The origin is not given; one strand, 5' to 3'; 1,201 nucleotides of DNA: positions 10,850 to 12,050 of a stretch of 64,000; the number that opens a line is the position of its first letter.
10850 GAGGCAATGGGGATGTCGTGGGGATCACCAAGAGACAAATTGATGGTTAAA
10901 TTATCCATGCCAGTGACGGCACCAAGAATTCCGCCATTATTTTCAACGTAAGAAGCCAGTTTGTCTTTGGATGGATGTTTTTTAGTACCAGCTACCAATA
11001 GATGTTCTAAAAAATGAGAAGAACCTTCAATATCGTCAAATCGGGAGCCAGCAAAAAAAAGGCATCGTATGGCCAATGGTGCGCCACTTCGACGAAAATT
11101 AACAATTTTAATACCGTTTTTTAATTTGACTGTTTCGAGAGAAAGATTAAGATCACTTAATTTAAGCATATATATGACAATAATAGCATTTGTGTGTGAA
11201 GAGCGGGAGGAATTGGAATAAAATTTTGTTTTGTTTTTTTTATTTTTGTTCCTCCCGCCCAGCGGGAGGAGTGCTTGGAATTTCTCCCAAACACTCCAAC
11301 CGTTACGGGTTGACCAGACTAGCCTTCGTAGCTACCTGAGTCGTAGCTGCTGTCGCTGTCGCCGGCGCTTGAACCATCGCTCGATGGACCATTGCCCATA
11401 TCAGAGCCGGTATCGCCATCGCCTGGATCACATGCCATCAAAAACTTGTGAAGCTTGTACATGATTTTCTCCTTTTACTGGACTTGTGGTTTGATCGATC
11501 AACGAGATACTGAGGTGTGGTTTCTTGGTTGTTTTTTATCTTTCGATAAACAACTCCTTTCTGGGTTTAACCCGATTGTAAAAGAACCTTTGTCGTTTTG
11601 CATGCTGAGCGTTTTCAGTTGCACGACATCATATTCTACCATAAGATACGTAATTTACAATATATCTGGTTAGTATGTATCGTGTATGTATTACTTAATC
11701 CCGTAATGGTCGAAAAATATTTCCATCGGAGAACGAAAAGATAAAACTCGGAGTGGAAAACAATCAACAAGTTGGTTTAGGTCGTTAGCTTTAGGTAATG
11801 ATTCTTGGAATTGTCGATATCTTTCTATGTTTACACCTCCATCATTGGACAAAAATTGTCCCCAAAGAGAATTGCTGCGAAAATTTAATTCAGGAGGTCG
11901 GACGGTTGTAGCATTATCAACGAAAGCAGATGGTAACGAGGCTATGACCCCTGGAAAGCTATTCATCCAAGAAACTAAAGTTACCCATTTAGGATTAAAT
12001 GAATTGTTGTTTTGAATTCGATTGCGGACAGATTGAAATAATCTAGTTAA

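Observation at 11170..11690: Unannotated 47-aa acidic Asp/Ser/Gly-rich peptide gene with strong SD and long structured leader, directly upstream of the M16 peptidase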

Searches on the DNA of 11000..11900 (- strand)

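Call 4: search_rna_families(source=window, start=11000, end=11900, threshold=evalue, max_evalue=10, show_alignments=2)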
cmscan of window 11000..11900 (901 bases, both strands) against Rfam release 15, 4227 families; matches with E-value up to 10: 6.
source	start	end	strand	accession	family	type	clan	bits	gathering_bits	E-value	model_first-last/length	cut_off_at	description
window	11189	11260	-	RF00220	Rhino_CRE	Cis-reg;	-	23.4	45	0.057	1-86/86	no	Human rhinovirus internal cis-acting regulatory element (CRE)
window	11201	11294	+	RF00092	SNORA63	Gene; snRNA; snoRNA; HACA-box;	-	17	90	5.2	1-130/130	no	Small nucleolar RNA SNORA63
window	11224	11275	-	RF02925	6A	Gene; sRNA;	-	15.8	41.2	8.4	1-52/52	no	6A RNA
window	11185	11275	+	RF03509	mir-4660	Gene; miRNA;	-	15.7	87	5.8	1-86/86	no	mir-4660 microRNA precursor family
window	11266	11297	-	RF03339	mir-3047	Gene; miRNA;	-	15.6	53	7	1-61/61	no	mir-3047 microRNA precursor family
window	11203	11258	+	RF04164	MIR1507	Gene; miRNA;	-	14.1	73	7.1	23-83/107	no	MIR1507 microRNA precursor family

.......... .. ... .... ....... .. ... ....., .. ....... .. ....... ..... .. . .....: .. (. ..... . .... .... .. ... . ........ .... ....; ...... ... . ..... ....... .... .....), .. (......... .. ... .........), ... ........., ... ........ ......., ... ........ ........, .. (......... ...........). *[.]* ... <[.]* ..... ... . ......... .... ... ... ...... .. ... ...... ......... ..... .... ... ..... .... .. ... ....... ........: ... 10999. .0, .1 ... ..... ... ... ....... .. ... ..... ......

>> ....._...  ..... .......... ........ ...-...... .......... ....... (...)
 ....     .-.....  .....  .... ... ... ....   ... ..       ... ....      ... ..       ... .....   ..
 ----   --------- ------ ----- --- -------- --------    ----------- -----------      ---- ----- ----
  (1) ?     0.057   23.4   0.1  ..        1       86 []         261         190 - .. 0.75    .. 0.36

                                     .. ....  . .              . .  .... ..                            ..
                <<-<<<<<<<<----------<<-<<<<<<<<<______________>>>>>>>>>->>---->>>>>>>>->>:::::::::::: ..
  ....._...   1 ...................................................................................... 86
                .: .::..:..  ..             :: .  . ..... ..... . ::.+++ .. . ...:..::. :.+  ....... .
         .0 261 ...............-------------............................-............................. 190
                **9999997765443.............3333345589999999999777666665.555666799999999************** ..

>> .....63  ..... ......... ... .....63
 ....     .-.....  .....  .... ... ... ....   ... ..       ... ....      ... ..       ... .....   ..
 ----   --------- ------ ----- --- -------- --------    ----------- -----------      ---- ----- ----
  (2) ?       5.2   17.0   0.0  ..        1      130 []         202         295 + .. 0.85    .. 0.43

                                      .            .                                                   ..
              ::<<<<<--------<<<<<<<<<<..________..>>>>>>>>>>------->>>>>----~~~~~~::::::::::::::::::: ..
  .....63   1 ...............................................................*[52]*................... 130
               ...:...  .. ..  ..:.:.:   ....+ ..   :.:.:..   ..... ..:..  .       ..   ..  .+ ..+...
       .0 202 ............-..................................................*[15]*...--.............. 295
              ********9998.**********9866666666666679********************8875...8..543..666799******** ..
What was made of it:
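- On Known RNA families (Rfam 15): At E<=10 the region gives only spurious hairpin hits far below threshold (call 4).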

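Call 71: build_rna_model(alignment_id=A8, structure=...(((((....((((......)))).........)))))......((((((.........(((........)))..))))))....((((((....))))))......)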
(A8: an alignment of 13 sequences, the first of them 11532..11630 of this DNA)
Model R1 built from alignment A8 (13 sequences, 109 columns); structure: as given.
model positions 97; base pairs 24; branch points 2; effective number of sequences 2.72; information 0.59 bits per position. Calibrated on 0.2 Mb of random sequence (short: E-values are rough).
structure used (alignment columns):
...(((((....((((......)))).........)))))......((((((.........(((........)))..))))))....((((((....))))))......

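Call 72: search_with_rna_model(model_id=R1, sources=[window, L001, L002, L003, L009, L010, L012, L014, L015, L017, L020, L021, L022, L023, L024, L026, L027, L028, L029, L030, L031, L033, L035], max_evalue=1, make_alignment=true)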
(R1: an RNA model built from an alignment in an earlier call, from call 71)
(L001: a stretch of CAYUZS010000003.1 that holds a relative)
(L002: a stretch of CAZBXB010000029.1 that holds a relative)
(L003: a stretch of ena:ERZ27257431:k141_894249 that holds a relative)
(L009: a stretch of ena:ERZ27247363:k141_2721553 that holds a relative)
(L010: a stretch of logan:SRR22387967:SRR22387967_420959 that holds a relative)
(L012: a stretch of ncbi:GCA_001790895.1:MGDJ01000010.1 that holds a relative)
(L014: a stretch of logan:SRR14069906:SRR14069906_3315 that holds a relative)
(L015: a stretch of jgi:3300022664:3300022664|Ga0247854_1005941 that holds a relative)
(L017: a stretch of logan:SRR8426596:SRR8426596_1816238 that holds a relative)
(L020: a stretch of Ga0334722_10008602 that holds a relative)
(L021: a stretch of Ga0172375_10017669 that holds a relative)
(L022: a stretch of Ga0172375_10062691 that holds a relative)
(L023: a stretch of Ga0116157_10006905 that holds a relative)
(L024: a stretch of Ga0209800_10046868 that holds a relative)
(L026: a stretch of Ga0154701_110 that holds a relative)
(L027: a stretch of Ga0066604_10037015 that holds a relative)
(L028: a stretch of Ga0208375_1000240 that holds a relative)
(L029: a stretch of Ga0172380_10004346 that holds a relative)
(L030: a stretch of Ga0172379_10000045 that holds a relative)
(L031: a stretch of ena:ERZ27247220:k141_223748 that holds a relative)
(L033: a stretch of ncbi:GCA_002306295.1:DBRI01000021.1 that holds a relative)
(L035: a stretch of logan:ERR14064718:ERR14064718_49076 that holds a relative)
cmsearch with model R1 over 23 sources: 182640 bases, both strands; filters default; matches with E-value up to 1: 14.
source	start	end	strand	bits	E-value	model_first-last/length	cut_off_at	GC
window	11531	11630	-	103.4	3.5e-17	1-97/97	no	0.39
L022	3292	3390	+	102.9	4.5e-17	1-97/97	no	0.37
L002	445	543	+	99.6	1.9e-16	1-97/97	no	0.36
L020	3846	3942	+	96.6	6.9e-16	1-97/97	no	0.36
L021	3886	3981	+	91.5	6.4e-15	1-97/97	no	0.41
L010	961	1064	+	90.6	9.6e-15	1-97/97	no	0.41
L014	3881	3976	+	90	1.3e-14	1-97/97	no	0.41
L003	3828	3926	+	89.8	1.4e-14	1-97/97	no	0.36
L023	3887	3983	+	89.4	1.6e-14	1-97/97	no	0.4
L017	3621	3710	+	80.5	7.7e-13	1-97/97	no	0.4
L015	3887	4004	+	57.3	1.9e-08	1-97/97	no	0.39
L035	118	209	+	51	3.1e-07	1-97/97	no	0.37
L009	381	469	+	46.1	2.6e-06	1-97/97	no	0.42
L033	2158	2238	+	37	0.00014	1-97/97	no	0.33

Alignment A9: 14 matches aligned to the model, 135 columns, each read 5' to 3' on its own strand. Consensus structure (alignment columns), stored with it:
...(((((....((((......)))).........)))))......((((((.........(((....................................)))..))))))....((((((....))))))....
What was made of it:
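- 11535..11586 (-): Leader helices P3 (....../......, which sequesters an internal SD-like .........), P4 (GGG/CCC) and P5 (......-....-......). Model R1 finds exactly one copy in the window (11531-11630) and one in every peptide locus searched except L031 (call 72).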

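Call 99: build_rna_model(alignment_id=A10, structure=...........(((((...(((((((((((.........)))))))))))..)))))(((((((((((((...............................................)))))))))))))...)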
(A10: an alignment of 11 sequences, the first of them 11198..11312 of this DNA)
Model R2 built from alignment A10 (11 sequences, 133 columns); structure: as given.
model positions 116; base pairs 29; branch points 1; effective number of sequences 1.14; information 0.589 bits per position. Calibrated on 0.2 Mb of random sequence (short: E-values are rough).
structure used (alignment columns):
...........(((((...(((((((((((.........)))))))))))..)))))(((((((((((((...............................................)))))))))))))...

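Call 100: search_with_rna_model(model_id=R2, sources=[window, L001, L002, L003, L006, L009, L010, L012, L014, L015, L017, L020, L021, L023, L027, L028, L029, L030, L031, L033, L035], max_evalue=10, make_alignment=true, show_alignments=0)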
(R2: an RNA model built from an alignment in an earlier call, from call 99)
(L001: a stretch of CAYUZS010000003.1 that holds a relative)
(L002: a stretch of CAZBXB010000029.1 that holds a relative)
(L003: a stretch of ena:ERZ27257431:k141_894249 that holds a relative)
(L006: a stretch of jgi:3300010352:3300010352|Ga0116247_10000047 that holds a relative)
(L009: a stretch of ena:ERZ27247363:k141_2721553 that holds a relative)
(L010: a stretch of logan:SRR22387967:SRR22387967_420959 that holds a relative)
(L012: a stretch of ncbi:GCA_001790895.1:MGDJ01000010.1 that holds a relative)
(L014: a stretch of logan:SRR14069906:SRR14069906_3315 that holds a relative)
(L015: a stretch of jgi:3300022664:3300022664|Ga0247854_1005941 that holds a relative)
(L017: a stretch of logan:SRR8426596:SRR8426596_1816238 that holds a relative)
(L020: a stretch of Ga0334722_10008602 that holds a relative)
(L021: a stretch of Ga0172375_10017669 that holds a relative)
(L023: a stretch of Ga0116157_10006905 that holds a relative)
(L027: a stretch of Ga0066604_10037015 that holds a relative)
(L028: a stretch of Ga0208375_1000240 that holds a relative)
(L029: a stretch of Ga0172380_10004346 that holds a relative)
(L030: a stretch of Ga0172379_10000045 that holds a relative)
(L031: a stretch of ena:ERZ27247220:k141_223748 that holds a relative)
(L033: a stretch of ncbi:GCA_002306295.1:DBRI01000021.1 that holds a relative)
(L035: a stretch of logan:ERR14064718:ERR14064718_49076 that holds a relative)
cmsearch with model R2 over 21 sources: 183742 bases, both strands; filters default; matches with E-value up to 10: 32.
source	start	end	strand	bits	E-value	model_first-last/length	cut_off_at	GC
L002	862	977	+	136.3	2e-26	1-116/116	no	0.45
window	11198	11313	-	133.3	8.9e-26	1-116/116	no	0.44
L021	4234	4349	+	130.6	3.3e-25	1-116/116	no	0.47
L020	4183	4299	+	130.1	4.2e-25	1-116/116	no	0.42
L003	4156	4269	+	128.6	8.8e-25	1-116/116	no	0.47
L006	4158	4271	+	128.3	1e-24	1-116/116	no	0.46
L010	1282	1398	+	127.9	1.2e-24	1-116/116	no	0.44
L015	4183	4301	+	124.7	5.9e-24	1-116/116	no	0.49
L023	4237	4349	+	103.7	1.6e-19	1-116/116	no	0.49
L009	683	809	+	97.7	3e-18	1-116/116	no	0.49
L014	4224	4326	+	83.6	3e-15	1-116/116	no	0.46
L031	2521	2633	+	44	7.3e-07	1-116/116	no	0.33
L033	2438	2578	+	33.6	0.00011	1-116/116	no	0.43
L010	1336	1395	-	32.3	0.00022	54-113/116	no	0.37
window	11152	11263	+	31.4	0.00034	1-116/116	no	0.32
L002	912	1023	-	29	0.0011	1-116/116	no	0.33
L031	4655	4777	+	27.9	0.0019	1-116/116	no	0.35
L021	4287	4346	-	27.3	0.0025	54-113/116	no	0.4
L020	4234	4335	-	27.1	0.0028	1-116/116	no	0.32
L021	4243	4286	-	26.3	0.0041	10-53/116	no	0.57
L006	4131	4221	-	25.5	0.006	1-116/116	no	0.56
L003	4209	4266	-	25.3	0.0066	54-113/116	no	0.38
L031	2572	2639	-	24.6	0.0096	1-116/116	no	0.34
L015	4233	4346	-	23.7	0.015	1-116/116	no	0.36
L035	428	506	+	23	0.021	1-116/116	no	0.32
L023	4286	4372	-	21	0.054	1-116/116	no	0.37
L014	4271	4353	-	20.3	0.077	1-116/116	no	0.35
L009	734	836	-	17.8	0.27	1-116/116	no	0.36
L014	4240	4264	-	13.5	2.2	19-44/116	no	0.48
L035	453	503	-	12.9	2.8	57-110/116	no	0.27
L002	4459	4496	-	11.2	6.7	65-102/116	no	0.18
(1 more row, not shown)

Alignment A12: 32 matches aligned to the model, 201 columns, each read 5' to 3' on its own strand. Consensus structure (alignment columns), stored with it:
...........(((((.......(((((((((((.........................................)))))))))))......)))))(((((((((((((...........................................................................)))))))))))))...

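Call 107: search_rna_families(sources=[L009, L010, L011, L035, L033, L031, L002, L014], threshold=evalue, max_evalue=1)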
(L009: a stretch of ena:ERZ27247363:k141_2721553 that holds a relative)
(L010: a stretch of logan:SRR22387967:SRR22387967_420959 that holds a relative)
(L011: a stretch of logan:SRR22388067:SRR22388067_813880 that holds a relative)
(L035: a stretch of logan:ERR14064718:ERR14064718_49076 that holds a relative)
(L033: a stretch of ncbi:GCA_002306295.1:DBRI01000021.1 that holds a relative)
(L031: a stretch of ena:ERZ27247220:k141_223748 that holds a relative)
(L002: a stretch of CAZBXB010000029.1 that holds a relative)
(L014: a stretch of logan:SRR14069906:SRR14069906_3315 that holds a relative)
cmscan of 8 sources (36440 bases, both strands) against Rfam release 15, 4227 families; matches with E-value up to 1: 4.
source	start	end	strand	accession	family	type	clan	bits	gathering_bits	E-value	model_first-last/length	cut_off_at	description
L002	5414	5673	-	RF00373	RNaseP_arch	Gene; ribozyme;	CL00002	111.1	84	1.8e-30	1-288/288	no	Archaeal RNase P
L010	1336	1395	+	RF00376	HIV_GSL3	Cis-reg;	-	29.5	42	0.14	1-84/84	no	HIV gag stem loop 3 (GSL3)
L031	2567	2648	+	RF00766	mir-335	Gene; miRNA;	-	24.6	64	0.28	1-92/92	no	mir-335 microRNA precursor family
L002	1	112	+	RF02744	Rev39_5p_UTR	Cis-reg;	-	21.7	88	0.016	172-300/300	5'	Soft rot Enterobacteriaceae Rev 39 5'UTR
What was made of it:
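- On Known RNA families (Rfam 15): Eight related loci give nothing at the leader or the 3' hairpins (call 107).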
